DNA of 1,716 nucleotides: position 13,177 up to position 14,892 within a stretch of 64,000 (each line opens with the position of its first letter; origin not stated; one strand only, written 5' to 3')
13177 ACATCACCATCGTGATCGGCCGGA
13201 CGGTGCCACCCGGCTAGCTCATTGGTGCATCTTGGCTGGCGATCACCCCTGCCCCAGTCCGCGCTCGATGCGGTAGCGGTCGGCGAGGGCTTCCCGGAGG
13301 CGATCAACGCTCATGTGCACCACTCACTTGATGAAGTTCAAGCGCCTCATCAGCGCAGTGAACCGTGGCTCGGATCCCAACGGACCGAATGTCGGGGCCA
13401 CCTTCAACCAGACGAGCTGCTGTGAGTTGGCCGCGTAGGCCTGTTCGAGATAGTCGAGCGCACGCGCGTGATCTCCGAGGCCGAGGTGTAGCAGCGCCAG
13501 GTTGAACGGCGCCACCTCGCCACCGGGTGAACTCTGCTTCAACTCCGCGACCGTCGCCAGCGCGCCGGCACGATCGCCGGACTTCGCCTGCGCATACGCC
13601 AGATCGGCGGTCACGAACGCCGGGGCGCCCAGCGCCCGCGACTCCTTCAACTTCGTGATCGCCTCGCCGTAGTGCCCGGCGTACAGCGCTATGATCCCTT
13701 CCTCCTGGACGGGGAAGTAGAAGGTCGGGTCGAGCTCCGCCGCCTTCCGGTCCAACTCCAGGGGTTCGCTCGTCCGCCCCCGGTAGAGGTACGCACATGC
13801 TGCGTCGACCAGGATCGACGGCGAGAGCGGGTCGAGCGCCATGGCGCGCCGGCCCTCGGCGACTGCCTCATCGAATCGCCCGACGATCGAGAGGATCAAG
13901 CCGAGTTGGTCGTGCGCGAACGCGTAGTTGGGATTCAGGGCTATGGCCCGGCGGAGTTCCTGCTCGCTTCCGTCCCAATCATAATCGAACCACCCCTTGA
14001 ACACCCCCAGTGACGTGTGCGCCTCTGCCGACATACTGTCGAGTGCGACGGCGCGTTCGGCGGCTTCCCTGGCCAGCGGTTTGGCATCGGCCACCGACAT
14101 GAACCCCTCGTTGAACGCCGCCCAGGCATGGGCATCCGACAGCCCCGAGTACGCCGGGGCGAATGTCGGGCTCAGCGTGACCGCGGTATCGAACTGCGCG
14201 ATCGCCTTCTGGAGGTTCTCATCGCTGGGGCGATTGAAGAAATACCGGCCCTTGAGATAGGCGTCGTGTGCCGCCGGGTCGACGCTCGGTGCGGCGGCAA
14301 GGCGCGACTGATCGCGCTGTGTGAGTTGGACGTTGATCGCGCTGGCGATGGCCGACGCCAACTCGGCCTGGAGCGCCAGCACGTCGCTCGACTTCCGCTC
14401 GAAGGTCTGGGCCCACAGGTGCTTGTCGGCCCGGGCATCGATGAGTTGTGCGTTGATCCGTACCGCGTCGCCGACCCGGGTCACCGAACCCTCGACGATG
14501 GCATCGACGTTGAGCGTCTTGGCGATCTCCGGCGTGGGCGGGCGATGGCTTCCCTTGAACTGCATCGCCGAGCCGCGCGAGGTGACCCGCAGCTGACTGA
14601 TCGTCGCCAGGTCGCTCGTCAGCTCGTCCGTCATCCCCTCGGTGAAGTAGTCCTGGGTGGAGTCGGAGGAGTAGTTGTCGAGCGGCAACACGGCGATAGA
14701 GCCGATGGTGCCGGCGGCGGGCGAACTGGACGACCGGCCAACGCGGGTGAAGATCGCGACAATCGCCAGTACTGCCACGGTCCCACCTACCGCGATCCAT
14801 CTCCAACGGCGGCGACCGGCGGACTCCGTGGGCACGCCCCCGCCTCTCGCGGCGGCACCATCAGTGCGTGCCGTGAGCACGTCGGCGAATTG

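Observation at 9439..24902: Tandem array of five paralogous Ser/Thr kinases with extracytoplasmic propeller/TPR sensors, an amino-acid permease inside the operon, and one PP2C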

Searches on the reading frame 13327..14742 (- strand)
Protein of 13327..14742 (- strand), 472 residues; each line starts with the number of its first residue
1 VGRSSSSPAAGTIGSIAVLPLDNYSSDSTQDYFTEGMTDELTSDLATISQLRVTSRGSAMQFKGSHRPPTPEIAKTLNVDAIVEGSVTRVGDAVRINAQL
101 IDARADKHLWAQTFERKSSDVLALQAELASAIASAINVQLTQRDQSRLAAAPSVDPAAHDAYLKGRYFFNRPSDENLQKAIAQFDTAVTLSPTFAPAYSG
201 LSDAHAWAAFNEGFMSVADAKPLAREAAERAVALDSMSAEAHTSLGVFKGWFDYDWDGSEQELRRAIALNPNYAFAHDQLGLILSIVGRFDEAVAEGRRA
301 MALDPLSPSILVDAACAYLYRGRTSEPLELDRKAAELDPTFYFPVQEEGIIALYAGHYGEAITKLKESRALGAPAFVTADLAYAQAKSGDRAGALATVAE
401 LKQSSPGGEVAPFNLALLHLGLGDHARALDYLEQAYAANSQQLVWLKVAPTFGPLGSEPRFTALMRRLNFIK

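Call 80: search_solved_structures(query=window:13327-14742:-, max_evalue=1, show_alignments=2)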
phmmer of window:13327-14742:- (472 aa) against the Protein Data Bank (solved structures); distinct sequences matched with E-value up to 1: 97 (the best 60 are shown).
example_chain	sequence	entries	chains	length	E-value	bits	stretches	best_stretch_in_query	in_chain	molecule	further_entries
9qhb_A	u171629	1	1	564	9.6e-30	106.8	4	204-436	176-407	Engineered tetratricopeptide repeat protein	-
8bu0_A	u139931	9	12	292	9e-19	70.7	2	201-362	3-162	Consensus tetratricopeptide repeat protein | Crystal structure of an 8-repeat consensus TPR superhelix with Zinc. | Monomer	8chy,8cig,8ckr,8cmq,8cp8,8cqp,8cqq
7yea_A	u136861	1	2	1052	1.1e-15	60.5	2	263-341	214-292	UDP-N-acetylglucosamine--peptide N-acetylglucosaminyltransferase 110 kDa subunit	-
7yeh_B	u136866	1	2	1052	1.2e-15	60.4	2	263-341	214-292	UDP-N-acetylglucosamine--peptide N-acetylglucosaminyltransferase 110 kDa subunit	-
7ntf_A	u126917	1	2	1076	1.3e-15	60.3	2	262-341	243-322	Isoform 1 of UDP-N-acetylglucosamine--peptide N-acetylglucosaminyltransferase 110 kDa subu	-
9qhc_A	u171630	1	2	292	3e-15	59.1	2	202-362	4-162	Engineered tetratricopeptide repeat protein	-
1w3b_A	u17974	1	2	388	1.5e-13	53.4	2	262-341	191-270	UDP-N-ACETYLGLUCOSAMINE--PEPTIDE N-ACETYLGLUCOSAMINYLTRANSFERASE 110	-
6eou_A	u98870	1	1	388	5.1e-13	51.7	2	262-341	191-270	UDP-N-acetylglucosamine--peptide N-acetylglucosaminyltransferase 110 kDa subunit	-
9gzg_A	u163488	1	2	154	2.9e-10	42.6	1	204-341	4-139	Engineered CTPR protein with glutamic acids for conductivity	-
8ch0_A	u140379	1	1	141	6.1e-10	41.6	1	201-339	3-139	Consensus tetratricopeptide repeat protein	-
6b85_J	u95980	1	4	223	1e-09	40.8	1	214-340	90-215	TMHC4_R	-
2fo7_A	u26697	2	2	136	1.8e-09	40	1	205-339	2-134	SYNTHETIC CONSENSUS TPR PROTEIN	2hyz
7obi_A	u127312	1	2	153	8.8e-08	34.4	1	224-340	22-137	CTPR-rv4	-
7y4i_A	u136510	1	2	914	1.1e-07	34.1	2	230-428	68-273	Probable UDP-N-acetylglucosamine--peptide N-acetylglucosaminyltransferase SPINDLY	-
8dtf_A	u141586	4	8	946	1.3e-07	33.9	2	230-428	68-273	Probable UDP-N-acetylglucosamine--peptide N-acetylglucosaminyltransferase SPINDLY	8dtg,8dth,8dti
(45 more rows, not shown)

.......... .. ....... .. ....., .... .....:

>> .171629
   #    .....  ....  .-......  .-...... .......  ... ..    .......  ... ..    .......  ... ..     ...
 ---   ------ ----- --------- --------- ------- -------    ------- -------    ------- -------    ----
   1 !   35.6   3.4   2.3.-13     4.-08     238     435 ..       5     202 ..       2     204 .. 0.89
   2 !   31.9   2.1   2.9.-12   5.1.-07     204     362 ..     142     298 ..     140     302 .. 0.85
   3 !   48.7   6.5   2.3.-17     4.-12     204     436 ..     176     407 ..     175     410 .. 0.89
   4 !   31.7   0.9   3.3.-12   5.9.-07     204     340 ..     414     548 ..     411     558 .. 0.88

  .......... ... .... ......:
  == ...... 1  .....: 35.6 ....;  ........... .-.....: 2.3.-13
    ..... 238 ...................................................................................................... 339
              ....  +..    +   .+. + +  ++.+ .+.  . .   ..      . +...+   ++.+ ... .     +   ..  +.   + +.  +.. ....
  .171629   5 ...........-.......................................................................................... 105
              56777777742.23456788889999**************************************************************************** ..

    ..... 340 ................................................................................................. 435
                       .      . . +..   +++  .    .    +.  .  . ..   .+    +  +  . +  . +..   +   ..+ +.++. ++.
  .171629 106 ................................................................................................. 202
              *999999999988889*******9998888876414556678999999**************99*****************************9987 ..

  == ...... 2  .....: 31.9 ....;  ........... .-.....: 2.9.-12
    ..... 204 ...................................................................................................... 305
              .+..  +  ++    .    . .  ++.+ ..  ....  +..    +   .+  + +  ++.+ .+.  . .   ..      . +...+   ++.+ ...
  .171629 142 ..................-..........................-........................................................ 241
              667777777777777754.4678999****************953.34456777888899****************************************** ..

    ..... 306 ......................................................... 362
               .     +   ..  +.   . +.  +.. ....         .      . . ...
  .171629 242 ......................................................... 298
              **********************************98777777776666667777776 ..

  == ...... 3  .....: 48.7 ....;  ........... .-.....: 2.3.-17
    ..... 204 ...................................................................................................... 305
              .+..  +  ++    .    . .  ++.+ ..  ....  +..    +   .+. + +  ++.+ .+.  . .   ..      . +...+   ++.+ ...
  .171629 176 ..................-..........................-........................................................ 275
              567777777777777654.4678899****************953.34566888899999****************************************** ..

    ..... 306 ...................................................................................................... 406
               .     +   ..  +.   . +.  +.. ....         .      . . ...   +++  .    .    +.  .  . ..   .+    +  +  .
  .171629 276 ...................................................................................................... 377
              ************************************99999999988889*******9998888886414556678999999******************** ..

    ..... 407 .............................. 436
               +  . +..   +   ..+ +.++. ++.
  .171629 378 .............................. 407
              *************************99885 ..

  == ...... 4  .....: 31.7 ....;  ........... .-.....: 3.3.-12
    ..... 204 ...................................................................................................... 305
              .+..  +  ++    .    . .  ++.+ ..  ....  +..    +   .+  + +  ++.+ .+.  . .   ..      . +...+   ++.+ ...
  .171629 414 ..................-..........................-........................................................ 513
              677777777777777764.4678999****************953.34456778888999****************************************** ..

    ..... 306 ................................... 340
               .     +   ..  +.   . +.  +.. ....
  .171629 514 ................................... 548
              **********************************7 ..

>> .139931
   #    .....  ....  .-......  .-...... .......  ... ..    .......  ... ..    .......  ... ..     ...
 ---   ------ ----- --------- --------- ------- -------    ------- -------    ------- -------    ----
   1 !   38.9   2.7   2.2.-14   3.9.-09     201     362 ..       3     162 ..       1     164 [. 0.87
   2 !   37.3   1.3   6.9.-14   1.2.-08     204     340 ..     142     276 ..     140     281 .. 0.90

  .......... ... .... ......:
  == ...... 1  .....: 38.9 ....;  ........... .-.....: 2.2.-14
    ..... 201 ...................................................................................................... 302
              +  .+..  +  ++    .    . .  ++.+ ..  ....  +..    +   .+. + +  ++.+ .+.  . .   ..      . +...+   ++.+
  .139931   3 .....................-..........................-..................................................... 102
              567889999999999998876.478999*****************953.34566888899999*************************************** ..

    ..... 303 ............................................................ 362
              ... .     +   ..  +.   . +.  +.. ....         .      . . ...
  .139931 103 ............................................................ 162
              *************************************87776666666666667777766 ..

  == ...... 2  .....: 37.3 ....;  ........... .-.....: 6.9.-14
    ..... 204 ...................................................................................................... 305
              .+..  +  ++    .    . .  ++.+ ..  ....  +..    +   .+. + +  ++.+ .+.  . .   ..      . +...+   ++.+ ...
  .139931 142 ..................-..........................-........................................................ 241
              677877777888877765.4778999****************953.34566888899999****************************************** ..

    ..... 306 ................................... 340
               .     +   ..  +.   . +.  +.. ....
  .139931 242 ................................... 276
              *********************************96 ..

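Call 81: find_homologous_proteins(query=window:13327-14742:-)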
Query window:13327-14742:- (472 aa): 7106 proteins with E <= 0.001 among 8000 candidates; the best 120 are listed.
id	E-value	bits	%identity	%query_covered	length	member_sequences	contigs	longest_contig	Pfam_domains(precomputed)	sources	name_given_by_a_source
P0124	0.0e+0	1030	100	100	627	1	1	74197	PF13431.13,PF00069.32,PF13414.13,PF13424.13,PF13428.13,PF13181.13,PF07719.24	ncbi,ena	-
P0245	5.4e-254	861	83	100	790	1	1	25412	PF07714.24,PF13431.13,PF00069.32,PF13414.13,PF00515.35,PF03109.23,PF04052.19,PF13181.13,PF07719.24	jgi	jgi:eukaryotic-like serine/threonine-protein kinase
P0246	4.8e-251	851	82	100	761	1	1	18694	PF13431.13,PF13414.13,PF13176.13,PF13428.13,PF14559.13,PF07714.24,PF00069.32,PF00515.35,PF03109.23,PF13424.13,PF04052.19,PF21033.5,PF13181.13,PF07719.24,PF01636.30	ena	-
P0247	2.1e-249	846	82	100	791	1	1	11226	PF13431.13,PF13414.13,PF13428.13,PF14559.13,PF07714.24,PF00069.32,PF00515.35,PF03109.23,PF04052.19,PF13181.13,PF07719.24,PF01636.30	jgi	jgi:TolB-like protein/tRNA A-37 threonylcarbamoyl transferase component Bud32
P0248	9.8e-249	843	81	100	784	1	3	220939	PF13431.13,PF13414.13,PF13176.13,PF13428.13,PF14559.13,PF07714.24,PF00069.32,PF00515.35,PF03109.23,PF13424.13,PF04052.19,PF21033.5,PF13181.13,PF07719.24,PF01636.30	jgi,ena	jgi:serine/threonine-protein kinase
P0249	1.4e-248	843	81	100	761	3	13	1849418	PF13431.13,PF13414.13,PF13176.13,PF13428.13,PF14559.13,PF07714.24,PF00069.32,PF00515.35,PF03109.23,PF13424.13,PF04052.19,PF13181.13,PF07719.24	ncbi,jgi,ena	jgi:serine/threonine-protein kinase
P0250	1.1e-247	840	82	100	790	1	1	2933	PF13431.13,PF13414.13,PF13428.13,PF07714.24,PF00069.32,PF00515.35,PF03109.23,PF04052.19,PF13432.13,PF13181.13,PF07719.24,PF01636.30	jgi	jgi:eukaryotic-like serine/threonine-protein kinase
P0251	5.5e-244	828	80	100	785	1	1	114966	PF13431.13,PF13414.13,PF13428.13,PF07714.24,PF00069.32,PF00515.35,PF03109.23,PF13424.13,PF04052.19,PF13181.13,PF07719.24,PF01636.30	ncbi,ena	-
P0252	6.9e-244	827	80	100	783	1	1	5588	PF07714.24,PF13431.13,PF00069.32,PF13414.13,PF00515.35,PF13424.13,PF04052.19,PF13432.13,PF13428.13,PF07719.24,PF01636.30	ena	-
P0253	1.4e-240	816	79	100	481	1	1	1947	PF13431.13,PF13414.13,PF13176.13,PF13428.13,PF14559.13,PF00515.35,PF13424.13,PF04052.19,PF21033.5,PF13432.13,PF13181.13,PF07719.24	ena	-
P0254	7.0e-240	814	79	100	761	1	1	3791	PF14559.13,PF07714.24,PF13431.13,PF00069.32,PF13414.13,PF00515.35,PF03109.23,PF04052.19,PF21033.5,PF07719.24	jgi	-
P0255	2.9e-239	812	79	100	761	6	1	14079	PF13431.13,PF13414.13,PF14559.13,PF07714.24,PF00069.32,PF00515.35,PF03109.23,PF13424.13,PF04052.19,PF21033.5,PF13432.13,PF13181.13,PF07719.24,PF01636.30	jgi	jgi:TolB-like protein/Flp pilus assembly protein TadD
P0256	7.5e-236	801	78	100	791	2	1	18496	PF07714.24,PF13431.13,PF00069.32,PF13414.13,PF00515.35,PF04052.19,PF07719.24,PF01636.30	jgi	-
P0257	2.2e-233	793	77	97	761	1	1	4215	PF13431.13,PF13414.13,PF13428.13,PF14559.13,PF07714.24,PF00069.32,PF00515.35,PF13424.13,PF04052.19,PF13432.13,PF13181.13,PF07719.24,PF01636.30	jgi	jgi:serine/threonine-protein kinase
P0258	3.2e-233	792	79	99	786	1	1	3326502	PF07714.24,PF13431.13,PF00069.32,PF13414.13,PF13432.13,PF13428.13,PF13181.13,PF07719.24,PF01636.30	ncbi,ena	-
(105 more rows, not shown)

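Call 85: find_encoding_contigs(protein=P0245, flank=10000, max_places=1)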
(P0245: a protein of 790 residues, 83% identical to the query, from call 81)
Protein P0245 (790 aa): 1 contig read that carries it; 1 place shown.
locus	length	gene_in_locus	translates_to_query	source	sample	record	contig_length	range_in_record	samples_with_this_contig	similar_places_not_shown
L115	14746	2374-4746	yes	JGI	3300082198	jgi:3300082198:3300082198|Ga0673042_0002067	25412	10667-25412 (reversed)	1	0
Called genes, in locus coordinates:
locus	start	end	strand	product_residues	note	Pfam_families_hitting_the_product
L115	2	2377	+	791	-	?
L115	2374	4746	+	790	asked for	PF00069:Pkinase, PF03109:ABC1 (faint), PF07714:PK_Tyr_Ser-Thr, PF07719:TPR_2 (faint), PF13431:TPR_17 (faint), PF04052:TolB_N (weak), PF00515:TPR_1 (faint), PF13181:TPR_8 (faint), +1 more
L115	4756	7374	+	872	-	PF00069:Pkinase, PF03109:ABC1 (faint), PF07714:PK_Tyr_Ser-Thr, PF07676:PD40 (faint), PF26549:Tricorn_N (faint)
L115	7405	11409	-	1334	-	PF07494:Reg_prop (faint), PF07495:Y_Y_Y, PF00512:HisKA, PF02518:HATPase_c, PF00072:Response_reg, PF00165:HTH_AraC (faint), PF12833:HTH_18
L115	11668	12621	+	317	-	PF13180:PDZ_2, PF00595:PDZ (weak), PF17820:PDZ_6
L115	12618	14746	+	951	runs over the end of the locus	PF00069:Pkinase, PF01636:APH (faint), PF07714:PK_Tyr_Ser-Thr, PF13428:TPR_14 (faint), PF00515:TPR_1 (faint)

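Call 86: find_encoding_contigs(protein=P0251, flank=10000, max_places=1)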
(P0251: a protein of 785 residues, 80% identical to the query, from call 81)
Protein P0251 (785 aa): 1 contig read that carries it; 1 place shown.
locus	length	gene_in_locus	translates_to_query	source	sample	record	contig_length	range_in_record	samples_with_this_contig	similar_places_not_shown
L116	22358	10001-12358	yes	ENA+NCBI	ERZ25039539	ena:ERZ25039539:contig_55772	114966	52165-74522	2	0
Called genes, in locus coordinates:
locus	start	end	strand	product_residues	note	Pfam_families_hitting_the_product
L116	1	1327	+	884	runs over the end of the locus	PF00069:Pkinase, PF01636:APH (faint), PF07714:PK_Tyr_Ser-Thr, PF26549:Tricorn_N, PF26550:Tricorn_2nd (weak), PF25174:Beta-prop_THOC3 (weak), PF07676:PD40, PF26549:Tricorn_N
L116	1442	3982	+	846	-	PF00069:Pkinase, PF07714:PK_Tyr_Ser-Thr, PF07676:PD40 (faint), PF26549:Tricorn_N (weak)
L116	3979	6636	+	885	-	PF00069:Pkinase, PF03109:ABC1 (faint), PF07714:PK_Tyr_Ser-Thr, PF07676:PD40 (faint), PF26549:Tricorn_N (weak)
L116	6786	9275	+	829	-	PF00069:Pkinase, PF07714:PK_Tyr_Ser-Thr, PF07676:PD40 (faint), PF26550:Tricorn_2nd (faint), PF26549:Tricorn_N (weak)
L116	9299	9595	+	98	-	PF02604:PhdYeFM_antitox (weak)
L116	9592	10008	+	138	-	PF01850:PIN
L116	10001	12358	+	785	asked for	PF00069:Pkinase, PF01636:APH (faint), PF03109:ABC1 (faint), PF07714:PK_Tyr_Ser-Thr, PF13428:TPR_14 (faint), PF13431:TPR_17 (faint), PF04052:TolB_N (weak), PF00515:TPR_1 (faint), +4 more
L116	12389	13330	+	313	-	PF00069:Pkinase, PF01636:APH (faint), PF07714:PK_Tyr_Ser-Thr, PF03109:ABC1 (weak)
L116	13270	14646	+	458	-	PF13432:TPR_16 (faint), PF00515:TPR_1 (faint), PF07719:TPR_2 (faint), PF13181:TPR_8 (faint), PF13414:TPR_11 (faint), PF13424:TPR_12 (faint), PF13428:TPR_14 (faint), PF14559:TPR_19 (faint), +2 more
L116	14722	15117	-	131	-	PF01850:PIN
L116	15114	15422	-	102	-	PF02604:PhdYeFM_antitox (faint)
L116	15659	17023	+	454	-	PF00069:Pkinase, PF07714:PK_Tyr_Ser-Thr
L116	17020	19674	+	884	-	PF00069:Pkinase, PF03109:ABC1 (faint), PF07714:PK_Tyr_Ser-Thr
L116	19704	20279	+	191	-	PF06736:TMEM175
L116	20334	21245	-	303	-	PF02678:Pirin, PF05726:Pirin_C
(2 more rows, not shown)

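Call 90: predict_structure(alignment_id=A3)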
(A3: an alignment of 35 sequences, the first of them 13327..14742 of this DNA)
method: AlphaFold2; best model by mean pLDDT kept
length: 472 residues; sequences in the alignment: 35
mean_pLDDT: 91.9   pTM: 0.90
mean pLDDT of the five models: 91.9, 89.7, 88.4, 86.2, 85.7
residues with pLDDT >= 90: 387; 70-90: 67; 50-70: 9; < 50: 9
segments of 3 or more residues with pLDDT < 50: 1-9
pLDDT, mean of each block of 10 residues (from residue 1): 37 89 70 90 91 87 85 92 91 93 90 95 95 93 89 93 94 90 98 96 93 82 97 95 98 97 96 95 98 98 93 96 95 94 96 97 97 92 98 94 85 96 98 96 95 95 97 90
secondary structure, 60 per line:
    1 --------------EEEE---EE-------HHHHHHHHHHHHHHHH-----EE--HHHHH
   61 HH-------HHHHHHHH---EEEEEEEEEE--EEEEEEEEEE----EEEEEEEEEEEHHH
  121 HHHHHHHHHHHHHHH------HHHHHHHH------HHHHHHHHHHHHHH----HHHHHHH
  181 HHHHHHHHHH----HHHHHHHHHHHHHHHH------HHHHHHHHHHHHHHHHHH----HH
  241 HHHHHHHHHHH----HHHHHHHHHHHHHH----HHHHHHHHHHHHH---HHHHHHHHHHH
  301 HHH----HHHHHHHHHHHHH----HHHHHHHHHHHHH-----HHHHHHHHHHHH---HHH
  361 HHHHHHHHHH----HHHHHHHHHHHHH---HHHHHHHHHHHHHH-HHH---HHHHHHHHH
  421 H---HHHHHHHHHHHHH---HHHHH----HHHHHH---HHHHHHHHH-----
elements in order: E15-18 H31-46 H56-62 H70-77 E81-90 E93-102 E107-117 H118-135 H142-149 H156-169 H174-190 H195-210 H217-234 H239-251 H256-269 H274-286 H290-303 H308-320 H325-337 H343-354 H358-370 H375-387 H391-404 H412-421 H425-437 H441-445 H450-455 H459-467

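Call 92: fold_search(model_id=the predicted structure, library=pdb)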
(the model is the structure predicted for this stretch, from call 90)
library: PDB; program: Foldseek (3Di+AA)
matches with E <= 10: 1583; with E <= 0.001: 370
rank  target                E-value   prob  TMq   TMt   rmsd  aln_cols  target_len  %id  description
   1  9qhb                  5.4e-11  1.00  0.33  0.52   9.4       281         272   24  Crystal structure of 16-repeat CTPR protein with eliminated coordination sites (released 2025-10-22)
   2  8chy                  5.7e-11  1.00  0.31  0.48  10.6       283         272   26  Crystal structure of an 8-repeat consensus TPR superhelix with Zinc. (released 2024-02-21)
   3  1w3b_A                9.9e-10  1.00  0.35  0.42  12.8       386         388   20  The superhelical TPR domain of O-linked GlcNAc transferase reveals structural similarities to importin alpha. (released 2004-09-09)
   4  1w3b_B                1.2e-09  1.00  0.34  0.41  13.1       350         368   20  The superhelical TPR domain of O-linked GlcNAc transferase reveals structural similarities to importin alpha. (released 2004-09-09)
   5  9qhc_B                1.5e-09  1.00  0.34  0.52  12.1       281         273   27  Crystal structure of 8-repeat CTPR protein with eliminated coordination sites (released 2025-10-22)
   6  9qhc_A                1.5e-09  1.00  0.34  0.52  12.0       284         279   27  Crystal structure of 8-repeat CTPR protein with eliminated coordination sites (released 2025-10-22)
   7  6eou                  2.6e-09  1.00  0.32  0.41  13.3       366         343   20  O-GlcNAc transferase TPR domain with the intellectual disability associated mutation L254F (released 2018-05-09)
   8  3ly8                  9.4e-09  1.00  0.48  0.66   5.1       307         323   15  Crystal structure of mutant D471E of the periplasmic domain of CadC (released 2011-02-09)
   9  3ly7                  1.6e-08  1.00  0.48  0.66   5.1       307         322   15  Crystal structure of the periplasmic domain of CadC (released 2011-02-09)
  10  7yea_A                1.8e-08  1.00  0.38  0.20  12.1       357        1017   21  Human O-GlcNAc transferase Dimer (released 2023-07-12)
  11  8dtg_A                3.4e-08  1.00  0.25  0.16  16.5       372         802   16  Cryo-EM structure of Arabidopsis SPY alternative conformation 1 (released 2023-03-08)
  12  7ntf_A                3.6e-08  1.00  0.40  0.23  11.6       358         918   22  Cryo-EM structure of unliganded O-GlcNAc transferase (released 2021-11-17)
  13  8dtg_B                4.1e-08  1.00  0.25  0.17  14.6       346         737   15  Cryo-EM structure of Arabidopsis SPY alternative conformation 1 (released 2023-03-08)
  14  7ntf_B                4.9e-08  1.00  0.38  0.24   9.3       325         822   22  Cryo-EM structure of unliganded O-GlcNAc transferase (released 2021-11-17)
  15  7y4i_A                5.1e-08  1.00  0.25  0.15  15.7       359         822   16  Crystal structure of SPINDLY in complex with GDP (released 2022-12-07)
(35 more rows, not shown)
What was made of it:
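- On CadC-LysP-type trigger-transporter sensing: The D ectodomain model matches 3LY7, 3LY8, 3LY9 and 3LYA with TM 0.66 (target-normalised), rmsd about 5 A and E 1e-8 to 3e-7 (call 92).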
